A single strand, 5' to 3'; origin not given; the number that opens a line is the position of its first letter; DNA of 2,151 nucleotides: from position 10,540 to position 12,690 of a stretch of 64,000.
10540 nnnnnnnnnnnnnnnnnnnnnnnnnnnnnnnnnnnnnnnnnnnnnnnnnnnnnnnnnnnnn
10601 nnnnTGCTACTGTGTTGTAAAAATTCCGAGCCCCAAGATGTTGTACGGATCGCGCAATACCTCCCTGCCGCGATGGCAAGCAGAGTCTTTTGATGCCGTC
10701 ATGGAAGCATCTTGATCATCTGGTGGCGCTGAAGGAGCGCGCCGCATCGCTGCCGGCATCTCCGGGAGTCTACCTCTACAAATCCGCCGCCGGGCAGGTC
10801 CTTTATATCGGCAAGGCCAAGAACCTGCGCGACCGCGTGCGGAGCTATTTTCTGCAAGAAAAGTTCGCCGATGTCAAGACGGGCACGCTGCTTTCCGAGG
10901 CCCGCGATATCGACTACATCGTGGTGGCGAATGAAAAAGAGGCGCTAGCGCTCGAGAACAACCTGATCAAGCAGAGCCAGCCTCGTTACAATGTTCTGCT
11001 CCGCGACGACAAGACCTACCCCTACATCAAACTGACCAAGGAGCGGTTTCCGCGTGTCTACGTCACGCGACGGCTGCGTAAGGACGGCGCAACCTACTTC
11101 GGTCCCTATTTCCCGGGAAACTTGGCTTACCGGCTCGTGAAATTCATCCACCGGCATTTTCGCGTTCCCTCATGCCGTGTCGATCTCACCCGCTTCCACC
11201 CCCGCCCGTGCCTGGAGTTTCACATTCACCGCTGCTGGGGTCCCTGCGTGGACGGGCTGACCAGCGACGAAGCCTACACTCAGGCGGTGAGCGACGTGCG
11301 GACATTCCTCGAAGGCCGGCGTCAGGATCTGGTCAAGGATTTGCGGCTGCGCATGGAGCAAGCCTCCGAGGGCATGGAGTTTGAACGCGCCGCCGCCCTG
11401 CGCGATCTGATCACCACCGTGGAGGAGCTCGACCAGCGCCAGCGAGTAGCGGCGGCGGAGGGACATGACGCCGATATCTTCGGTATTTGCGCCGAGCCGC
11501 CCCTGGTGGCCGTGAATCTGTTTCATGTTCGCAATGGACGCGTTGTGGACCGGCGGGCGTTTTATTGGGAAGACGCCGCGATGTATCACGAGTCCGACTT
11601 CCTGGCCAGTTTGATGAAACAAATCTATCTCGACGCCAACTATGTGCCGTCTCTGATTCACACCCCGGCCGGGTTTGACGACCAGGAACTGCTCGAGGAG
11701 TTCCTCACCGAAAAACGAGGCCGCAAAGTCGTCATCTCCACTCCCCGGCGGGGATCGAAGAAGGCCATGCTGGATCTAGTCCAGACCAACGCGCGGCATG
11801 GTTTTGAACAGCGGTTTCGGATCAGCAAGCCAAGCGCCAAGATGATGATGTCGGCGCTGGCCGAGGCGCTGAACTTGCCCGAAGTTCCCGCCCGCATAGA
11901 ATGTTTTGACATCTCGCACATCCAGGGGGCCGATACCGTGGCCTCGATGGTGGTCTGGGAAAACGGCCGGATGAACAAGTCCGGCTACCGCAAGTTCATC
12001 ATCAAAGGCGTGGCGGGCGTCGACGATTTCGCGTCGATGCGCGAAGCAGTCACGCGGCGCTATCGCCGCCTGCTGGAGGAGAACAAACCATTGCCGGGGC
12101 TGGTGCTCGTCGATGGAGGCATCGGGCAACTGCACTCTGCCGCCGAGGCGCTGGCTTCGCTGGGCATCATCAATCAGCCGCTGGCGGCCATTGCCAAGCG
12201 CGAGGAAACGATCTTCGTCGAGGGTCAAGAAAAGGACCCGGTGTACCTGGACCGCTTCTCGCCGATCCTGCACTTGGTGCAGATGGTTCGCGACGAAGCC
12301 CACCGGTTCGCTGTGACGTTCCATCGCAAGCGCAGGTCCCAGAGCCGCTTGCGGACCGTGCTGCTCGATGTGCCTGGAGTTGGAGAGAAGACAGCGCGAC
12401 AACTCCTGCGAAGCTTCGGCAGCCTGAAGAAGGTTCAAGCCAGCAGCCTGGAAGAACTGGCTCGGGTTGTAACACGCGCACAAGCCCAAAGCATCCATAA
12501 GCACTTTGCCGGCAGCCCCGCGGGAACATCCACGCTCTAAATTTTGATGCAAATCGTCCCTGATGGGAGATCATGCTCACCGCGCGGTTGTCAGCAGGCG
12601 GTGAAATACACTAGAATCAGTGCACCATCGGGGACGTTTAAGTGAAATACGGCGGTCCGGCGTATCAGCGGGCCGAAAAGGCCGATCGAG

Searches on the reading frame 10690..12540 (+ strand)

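Call 7: search_protein_families(library=pfam, proteins=[window:10690-12540:+], max_evalue=0.001)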
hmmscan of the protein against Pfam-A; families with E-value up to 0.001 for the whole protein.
window:10690-12540:+ (616 aa): 7 families
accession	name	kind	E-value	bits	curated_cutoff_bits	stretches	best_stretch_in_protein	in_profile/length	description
PF08459.17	UvrC_RNaseH_dom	-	8.2e-55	185.4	22.3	1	392-542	2-159/159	UvrC RNAse H endonuclease domain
PF22920.2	UvrC_RNaseH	-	1.4e-33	115.7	24.3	1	260-375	1-116/116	UvrC Ribonuclease H-like domain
PF01541.30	GIY-YIG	-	1.8e-09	38.2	22.6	1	25-101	2-78/78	GIY-YIG catalytic domain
PF14520.12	HHH_5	-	5.8e-09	36.7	27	1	558-604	4-53/57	Helix-hairpin-helix domain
PF12826.13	HHH_2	-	1.7e-07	31.7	27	1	559-607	6-56/64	Helix-hairpin-helix motif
PF02151.25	UVR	-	2.3e-07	30.8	21.5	1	213-246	2-35/36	UvrB/uvrC motif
PF01367.25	5_3_exonuc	-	0.00011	23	40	1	561-586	23-48/97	5'-3' exonuclease, C-terminal SAM fold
